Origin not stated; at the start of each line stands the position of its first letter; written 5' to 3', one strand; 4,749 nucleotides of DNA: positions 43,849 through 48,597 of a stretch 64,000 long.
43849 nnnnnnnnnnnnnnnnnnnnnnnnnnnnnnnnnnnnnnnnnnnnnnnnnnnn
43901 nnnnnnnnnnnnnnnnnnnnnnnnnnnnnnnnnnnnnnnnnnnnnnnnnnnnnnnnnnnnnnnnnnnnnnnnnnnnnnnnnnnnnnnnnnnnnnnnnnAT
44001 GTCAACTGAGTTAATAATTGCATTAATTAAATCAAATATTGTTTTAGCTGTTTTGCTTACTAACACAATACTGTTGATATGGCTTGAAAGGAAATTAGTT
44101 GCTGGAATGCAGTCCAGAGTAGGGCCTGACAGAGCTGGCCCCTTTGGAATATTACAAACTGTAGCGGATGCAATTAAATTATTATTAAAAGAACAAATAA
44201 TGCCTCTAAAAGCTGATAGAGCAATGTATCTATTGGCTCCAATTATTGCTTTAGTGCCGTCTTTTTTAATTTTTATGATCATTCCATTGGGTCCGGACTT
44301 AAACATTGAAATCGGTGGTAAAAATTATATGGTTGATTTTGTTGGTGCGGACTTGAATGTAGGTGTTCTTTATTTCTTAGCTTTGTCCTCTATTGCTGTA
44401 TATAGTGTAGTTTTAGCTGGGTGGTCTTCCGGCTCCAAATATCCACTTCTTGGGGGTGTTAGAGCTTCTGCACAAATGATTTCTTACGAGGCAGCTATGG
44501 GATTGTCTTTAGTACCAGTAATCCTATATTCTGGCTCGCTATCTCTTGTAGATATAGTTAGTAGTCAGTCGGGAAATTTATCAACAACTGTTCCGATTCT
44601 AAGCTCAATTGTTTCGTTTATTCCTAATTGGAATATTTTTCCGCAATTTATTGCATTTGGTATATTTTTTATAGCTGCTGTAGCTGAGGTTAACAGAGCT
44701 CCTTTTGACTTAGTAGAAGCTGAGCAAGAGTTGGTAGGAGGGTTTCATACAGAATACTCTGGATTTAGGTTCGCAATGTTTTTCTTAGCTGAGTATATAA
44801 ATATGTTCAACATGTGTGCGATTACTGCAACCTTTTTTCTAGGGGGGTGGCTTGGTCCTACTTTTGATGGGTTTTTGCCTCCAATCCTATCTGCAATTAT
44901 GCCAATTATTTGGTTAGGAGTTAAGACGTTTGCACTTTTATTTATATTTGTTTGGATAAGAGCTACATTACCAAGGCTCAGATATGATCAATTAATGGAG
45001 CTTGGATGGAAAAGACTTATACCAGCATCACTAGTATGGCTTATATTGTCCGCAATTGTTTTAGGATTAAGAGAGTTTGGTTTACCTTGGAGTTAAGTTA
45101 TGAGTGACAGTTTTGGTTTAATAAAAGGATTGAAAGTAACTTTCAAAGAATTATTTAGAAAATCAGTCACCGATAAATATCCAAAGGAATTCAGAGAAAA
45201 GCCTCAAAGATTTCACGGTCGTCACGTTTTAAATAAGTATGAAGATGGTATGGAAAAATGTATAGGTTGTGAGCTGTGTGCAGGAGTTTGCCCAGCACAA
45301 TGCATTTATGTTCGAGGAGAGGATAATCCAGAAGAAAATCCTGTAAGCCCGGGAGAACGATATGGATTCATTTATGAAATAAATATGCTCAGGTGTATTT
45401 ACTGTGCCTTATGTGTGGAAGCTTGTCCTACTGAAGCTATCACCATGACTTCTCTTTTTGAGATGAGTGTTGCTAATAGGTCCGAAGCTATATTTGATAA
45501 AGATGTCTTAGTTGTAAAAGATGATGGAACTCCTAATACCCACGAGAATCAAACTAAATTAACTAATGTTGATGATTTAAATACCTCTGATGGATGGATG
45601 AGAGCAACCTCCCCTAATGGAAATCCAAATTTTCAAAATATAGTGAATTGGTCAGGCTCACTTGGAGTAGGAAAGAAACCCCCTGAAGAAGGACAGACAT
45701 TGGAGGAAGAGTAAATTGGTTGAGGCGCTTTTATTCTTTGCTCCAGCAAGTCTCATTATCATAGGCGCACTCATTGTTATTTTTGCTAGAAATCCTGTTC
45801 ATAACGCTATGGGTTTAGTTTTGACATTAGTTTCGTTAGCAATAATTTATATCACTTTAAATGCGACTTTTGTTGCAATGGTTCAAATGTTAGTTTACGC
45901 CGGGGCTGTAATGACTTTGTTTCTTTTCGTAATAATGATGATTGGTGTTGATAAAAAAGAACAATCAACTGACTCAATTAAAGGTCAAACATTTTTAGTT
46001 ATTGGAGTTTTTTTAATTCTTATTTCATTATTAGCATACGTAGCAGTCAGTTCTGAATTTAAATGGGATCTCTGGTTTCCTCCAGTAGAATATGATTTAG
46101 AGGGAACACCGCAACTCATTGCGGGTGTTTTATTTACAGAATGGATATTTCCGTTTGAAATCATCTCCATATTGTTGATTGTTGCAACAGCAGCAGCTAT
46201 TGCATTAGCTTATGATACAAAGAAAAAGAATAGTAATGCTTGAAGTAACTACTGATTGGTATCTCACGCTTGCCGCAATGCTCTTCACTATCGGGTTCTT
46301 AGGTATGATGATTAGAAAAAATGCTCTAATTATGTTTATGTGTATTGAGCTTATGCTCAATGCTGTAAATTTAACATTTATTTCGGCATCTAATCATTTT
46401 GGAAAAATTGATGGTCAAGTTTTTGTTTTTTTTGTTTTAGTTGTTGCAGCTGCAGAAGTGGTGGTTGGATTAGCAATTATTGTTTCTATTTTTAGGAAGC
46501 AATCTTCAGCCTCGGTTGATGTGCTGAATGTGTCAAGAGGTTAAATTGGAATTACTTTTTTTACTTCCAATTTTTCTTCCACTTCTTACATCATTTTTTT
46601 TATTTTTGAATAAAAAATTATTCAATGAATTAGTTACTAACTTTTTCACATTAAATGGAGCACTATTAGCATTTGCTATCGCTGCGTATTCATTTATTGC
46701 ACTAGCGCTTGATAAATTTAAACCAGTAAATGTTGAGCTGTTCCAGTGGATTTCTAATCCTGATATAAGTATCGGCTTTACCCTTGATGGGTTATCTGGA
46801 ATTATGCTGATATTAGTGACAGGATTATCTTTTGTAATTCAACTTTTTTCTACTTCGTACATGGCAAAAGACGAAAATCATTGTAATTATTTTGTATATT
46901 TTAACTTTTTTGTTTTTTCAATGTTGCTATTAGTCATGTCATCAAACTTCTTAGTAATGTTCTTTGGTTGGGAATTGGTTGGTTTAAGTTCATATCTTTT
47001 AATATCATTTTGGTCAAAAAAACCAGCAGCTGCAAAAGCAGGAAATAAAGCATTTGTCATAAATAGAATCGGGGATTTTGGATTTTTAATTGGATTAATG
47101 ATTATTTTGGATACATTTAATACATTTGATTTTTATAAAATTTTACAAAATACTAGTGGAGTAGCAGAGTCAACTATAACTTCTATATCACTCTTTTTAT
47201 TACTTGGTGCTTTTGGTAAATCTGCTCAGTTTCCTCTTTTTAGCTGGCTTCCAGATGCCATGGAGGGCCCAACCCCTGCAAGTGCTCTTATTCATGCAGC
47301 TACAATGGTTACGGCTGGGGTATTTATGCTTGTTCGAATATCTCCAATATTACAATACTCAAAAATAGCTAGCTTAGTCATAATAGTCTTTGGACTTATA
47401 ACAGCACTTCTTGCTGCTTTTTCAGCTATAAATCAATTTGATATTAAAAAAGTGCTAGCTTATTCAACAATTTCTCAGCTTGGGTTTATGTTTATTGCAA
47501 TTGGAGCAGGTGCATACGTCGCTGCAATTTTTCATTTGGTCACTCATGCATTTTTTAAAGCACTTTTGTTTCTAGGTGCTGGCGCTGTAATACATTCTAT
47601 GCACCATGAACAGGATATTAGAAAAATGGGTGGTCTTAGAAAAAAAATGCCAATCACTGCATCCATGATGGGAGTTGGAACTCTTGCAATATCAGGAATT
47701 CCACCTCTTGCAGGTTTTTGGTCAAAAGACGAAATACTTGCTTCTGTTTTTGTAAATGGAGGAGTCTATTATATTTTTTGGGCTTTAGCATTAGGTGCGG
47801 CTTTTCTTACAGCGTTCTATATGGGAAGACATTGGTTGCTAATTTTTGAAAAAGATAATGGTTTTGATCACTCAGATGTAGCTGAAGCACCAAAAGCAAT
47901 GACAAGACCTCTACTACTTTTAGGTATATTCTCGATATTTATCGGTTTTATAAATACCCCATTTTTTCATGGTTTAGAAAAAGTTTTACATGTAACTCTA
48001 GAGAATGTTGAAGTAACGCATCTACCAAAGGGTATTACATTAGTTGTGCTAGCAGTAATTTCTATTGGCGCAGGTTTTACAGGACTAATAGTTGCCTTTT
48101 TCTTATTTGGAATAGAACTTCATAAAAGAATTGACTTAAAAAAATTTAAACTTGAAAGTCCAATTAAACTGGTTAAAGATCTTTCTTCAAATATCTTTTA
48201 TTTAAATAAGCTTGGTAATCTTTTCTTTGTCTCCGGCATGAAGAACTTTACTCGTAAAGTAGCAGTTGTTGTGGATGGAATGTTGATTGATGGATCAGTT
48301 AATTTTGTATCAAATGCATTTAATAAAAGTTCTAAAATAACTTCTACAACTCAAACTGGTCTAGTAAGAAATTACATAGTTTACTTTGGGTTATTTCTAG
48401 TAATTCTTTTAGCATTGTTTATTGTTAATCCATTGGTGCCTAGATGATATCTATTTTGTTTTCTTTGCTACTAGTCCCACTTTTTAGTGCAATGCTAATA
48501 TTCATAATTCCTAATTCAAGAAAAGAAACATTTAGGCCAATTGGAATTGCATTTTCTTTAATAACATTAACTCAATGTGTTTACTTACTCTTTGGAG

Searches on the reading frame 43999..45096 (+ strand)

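Call 51: search_protein_families(library=pfam, proteins=[window:43999-45096:+], max_evalue=1e-8)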
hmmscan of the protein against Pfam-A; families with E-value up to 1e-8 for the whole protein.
window:43999-45096:+ (365 aa): 1 family
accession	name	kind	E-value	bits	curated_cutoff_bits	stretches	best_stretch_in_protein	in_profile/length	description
PF00146.26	NADHdh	-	1.7e-121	405.6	27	1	13-351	4-297/298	NADH dehydrogenase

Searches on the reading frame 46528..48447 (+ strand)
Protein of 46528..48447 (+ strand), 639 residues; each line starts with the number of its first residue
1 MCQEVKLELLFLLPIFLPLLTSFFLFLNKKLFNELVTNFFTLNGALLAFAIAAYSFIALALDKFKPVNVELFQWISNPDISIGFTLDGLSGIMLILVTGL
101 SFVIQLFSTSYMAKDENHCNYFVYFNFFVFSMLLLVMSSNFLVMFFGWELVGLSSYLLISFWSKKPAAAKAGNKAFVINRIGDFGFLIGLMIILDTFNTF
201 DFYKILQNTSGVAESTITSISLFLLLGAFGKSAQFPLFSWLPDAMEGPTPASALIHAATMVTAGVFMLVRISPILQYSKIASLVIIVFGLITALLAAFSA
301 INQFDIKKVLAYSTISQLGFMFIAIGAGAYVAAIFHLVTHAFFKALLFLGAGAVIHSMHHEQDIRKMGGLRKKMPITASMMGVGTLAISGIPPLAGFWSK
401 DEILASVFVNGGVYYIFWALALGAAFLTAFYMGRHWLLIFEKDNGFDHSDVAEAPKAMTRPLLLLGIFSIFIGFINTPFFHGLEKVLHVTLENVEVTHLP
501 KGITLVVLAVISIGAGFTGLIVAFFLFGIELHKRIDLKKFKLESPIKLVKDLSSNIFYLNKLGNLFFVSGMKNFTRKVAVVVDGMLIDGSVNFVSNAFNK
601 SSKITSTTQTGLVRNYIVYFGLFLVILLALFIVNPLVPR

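Call 51: search_protein_families(library=pfam, proteins=[window:46528-48447:+], max_evalue=1e-8)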
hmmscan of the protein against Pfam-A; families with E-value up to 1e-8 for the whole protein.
window:46528-48447:+ (639 aa): 2 families
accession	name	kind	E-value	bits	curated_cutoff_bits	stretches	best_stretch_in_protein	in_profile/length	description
PF00361.26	Proton_antipo_M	-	3.1e-86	289.7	21.5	1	138-417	1-285/294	NADH:quinone oxidoreductase/Mrp antiporter, TM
PF00662.26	Proton_antipo_N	-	1.5e-13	50.9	24.5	1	74-122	1-51/51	NADH-Ubiquinone oxidoreductase (complex I), chain 5 N-terminus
